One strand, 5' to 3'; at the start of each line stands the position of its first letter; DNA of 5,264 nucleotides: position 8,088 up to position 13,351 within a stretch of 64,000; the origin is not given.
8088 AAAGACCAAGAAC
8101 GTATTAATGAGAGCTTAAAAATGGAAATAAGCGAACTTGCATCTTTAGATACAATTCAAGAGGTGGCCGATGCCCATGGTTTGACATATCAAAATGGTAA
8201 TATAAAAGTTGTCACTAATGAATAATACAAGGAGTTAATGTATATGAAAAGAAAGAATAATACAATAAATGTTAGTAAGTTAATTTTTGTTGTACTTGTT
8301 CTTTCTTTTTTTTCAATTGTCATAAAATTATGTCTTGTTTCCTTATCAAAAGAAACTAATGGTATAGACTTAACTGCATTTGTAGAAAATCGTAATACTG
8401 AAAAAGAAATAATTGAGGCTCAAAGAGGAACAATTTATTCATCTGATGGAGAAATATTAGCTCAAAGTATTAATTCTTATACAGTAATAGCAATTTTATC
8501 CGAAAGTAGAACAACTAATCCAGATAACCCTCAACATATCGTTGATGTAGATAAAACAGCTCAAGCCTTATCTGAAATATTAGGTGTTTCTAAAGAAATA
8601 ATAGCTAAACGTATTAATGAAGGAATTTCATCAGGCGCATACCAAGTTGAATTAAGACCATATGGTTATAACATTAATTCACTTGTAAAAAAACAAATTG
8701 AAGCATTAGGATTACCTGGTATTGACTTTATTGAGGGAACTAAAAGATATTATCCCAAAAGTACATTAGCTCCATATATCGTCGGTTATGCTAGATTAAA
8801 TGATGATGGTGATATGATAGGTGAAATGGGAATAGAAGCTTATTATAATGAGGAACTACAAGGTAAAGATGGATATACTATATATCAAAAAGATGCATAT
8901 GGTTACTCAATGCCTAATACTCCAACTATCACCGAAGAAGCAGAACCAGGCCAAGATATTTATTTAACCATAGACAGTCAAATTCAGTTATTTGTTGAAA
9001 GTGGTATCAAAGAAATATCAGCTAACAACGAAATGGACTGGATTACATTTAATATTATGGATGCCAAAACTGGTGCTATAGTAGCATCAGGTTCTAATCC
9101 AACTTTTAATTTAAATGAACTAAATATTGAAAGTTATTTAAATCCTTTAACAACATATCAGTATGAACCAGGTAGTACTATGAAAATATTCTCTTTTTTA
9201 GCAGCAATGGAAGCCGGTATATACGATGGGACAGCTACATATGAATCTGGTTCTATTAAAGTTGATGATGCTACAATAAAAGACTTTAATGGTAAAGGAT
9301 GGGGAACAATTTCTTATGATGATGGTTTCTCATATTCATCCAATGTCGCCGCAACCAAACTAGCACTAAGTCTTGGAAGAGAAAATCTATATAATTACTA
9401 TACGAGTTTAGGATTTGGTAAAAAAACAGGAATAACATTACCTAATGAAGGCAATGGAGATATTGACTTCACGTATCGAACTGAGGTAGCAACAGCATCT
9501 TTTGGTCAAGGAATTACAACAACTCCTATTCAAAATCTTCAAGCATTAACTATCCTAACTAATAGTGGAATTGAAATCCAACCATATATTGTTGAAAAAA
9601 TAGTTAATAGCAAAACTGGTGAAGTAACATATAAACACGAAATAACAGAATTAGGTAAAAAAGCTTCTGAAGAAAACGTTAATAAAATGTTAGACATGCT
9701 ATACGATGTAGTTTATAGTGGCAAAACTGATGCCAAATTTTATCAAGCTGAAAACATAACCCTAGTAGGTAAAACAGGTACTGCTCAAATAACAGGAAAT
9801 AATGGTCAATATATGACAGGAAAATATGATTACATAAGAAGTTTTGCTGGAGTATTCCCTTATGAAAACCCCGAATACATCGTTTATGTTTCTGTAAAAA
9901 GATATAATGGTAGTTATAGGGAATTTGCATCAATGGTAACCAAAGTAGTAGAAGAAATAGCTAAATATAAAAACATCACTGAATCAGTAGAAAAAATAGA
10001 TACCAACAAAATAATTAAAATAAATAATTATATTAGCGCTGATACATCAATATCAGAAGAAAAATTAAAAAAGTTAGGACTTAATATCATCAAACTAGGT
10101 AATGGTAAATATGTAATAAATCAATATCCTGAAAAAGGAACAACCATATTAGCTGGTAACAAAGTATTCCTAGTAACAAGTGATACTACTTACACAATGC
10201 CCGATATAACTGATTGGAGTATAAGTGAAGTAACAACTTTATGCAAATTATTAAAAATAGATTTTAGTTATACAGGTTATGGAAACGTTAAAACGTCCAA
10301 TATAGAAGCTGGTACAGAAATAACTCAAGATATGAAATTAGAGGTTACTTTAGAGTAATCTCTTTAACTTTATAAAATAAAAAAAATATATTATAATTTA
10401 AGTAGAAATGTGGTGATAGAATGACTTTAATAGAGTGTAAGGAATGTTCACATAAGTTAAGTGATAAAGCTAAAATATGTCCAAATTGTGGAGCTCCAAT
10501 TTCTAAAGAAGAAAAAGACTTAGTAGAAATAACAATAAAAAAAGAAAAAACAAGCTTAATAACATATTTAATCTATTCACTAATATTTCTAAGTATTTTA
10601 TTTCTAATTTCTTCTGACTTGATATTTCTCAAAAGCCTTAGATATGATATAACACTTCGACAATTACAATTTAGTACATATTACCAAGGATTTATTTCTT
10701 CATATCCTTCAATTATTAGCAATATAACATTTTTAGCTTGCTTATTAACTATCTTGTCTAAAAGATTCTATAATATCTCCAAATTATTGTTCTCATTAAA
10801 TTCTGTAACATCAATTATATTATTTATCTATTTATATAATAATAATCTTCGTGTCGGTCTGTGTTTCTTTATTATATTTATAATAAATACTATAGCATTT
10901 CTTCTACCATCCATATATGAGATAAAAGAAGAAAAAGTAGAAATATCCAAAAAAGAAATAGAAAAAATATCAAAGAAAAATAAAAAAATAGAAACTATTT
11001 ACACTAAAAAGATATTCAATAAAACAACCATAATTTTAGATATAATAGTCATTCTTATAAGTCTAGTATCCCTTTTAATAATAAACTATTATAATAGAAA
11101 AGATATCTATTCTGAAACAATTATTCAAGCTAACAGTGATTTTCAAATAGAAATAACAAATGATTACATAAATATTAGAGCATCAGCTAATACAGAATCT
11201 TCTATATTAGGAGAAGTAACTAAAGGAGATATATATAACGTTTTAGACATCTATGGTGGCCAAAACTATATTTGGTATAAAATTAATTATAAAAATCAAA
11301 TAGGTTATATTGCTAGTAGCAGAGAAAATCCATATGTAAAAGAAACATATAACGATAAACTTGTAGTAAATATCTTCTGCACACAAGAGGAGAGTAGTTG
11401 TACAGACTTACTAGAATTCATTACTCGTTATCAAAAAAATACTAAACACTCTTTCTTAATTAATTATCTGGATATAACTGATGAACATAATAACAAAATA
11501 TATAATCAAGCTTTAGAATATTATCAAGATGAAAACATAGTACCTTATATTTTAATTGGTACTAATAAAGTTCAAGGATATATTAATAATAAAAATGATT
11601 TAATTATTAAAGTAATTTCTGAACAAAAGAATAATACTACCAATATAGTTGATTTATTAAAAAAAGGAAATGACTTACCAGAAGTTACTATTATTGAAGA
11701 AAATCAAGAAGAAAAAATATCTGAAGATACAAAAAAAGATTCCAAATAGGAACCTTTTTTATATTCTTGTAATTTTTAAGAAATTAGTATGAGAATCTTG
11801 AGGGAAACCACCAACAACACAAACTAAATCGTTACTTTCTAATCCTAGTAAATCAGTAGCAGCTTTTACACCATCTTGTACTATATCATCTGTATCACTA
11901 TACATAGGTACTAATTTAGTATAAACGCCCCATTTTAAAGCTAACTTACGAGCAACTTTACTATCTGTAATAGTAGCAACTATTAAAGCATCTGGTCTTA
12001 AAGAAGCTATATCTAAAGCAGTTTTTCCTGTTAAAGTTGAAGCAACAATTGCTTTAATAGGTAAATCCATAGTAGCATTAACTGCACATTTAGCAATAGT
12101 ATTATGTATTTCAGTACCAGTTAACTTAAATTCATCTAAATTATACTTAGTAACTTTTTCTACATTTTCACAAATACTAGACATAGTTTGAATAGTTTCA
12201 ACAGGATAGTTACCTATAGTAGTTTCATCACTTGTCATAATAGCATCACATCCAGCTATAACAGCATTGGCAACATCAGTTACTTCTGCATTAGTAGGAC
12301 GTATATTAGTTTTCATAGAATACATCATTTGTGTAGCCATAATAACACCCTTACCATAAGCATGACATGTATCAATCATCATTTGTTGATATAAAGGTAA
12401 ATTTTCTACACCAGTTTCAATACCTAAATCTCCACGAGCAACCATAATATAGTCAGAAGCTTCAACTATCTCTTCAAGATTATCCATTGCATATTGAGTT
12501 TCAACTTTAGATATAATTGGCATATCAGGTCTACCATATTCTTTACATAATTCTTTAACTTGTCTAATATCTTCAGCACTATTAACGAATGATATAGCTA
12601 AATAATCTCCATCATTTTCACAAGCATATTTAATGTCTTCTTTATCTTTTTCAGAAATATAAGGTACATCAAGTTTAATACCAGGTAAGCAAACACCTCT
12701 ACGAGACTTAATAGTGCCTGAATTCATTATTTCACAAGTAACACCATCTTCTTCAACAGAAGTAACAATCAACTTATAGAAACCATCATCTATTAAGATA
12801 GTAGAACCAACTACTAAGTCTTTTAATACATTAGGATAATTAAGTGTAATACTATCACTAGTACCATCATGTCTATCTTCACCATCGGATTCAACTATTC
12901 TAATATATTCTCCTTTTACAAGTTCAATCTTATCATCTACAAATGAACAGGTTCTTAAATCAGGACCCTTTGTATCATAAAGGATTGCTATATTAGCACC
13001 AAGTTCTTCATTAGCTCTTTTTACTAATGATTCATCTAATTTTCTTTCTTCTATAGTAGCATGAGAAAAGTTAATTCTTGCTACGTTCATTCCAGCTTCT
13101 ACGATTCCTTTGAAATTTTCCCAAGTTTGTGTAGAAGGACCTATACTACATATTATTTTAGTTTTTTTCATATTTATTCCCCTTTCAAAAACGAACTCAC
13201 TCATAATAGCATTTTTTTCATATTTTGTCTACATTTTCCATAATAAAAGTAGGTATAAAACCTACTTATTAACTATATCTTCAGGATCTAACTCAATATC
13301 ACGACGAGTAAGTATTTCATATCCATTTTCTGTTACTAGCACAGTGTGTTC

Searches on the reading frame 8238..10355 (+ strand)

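Call 39: search_protein_families(library=pfam, proteins=[window:8238-10355:+], max_evalue=0.001)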
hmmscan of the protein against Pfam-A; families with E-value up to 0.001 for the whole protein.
window:8238-10355:+ (706 aa): 3 families
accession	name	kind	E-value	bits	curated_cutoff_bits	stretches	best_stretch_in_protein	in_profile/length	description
PF00905.27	Transpeptidase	-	1.7e-63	215.1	22.1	1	270-557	2-282/299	Penicillin binding protein transpeptidase domain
PF03717.20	PBP_dimer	-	1.6e-23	84.5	24.4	1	59-224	2-175/180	Penicillin-binding Protein dimerisation domain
PF03793.24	PASTA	-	1.2e-15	57.6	23.2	2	607-649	15-64/64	PASTA domain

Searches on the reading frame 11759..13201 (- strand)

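Call 39: search_protein_families(library=pfam, proteins=[window:11759-13201:-], max_evalue=0.001)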
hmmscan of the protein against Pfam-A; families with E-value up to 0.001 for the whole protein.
window:11759-13201:- (480 aa): 3 families
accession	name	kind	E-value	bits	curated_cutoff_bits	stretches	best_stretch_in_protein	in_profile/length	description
PF00224.27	PK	-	2.2e-108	362.7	30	1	11-337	1-328/328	Pyruvate kinase, barrel domain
PF02887.21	PK_C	-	1.2e-23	83.8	28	1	367-477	1-113/114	Pyruvate kinase, alpha/beta domain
PF03328.21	HpcH_HpaI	-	0.00025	20.8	25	1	187-260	75-155/221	HpcH/HpaI aldolase/citrate lyase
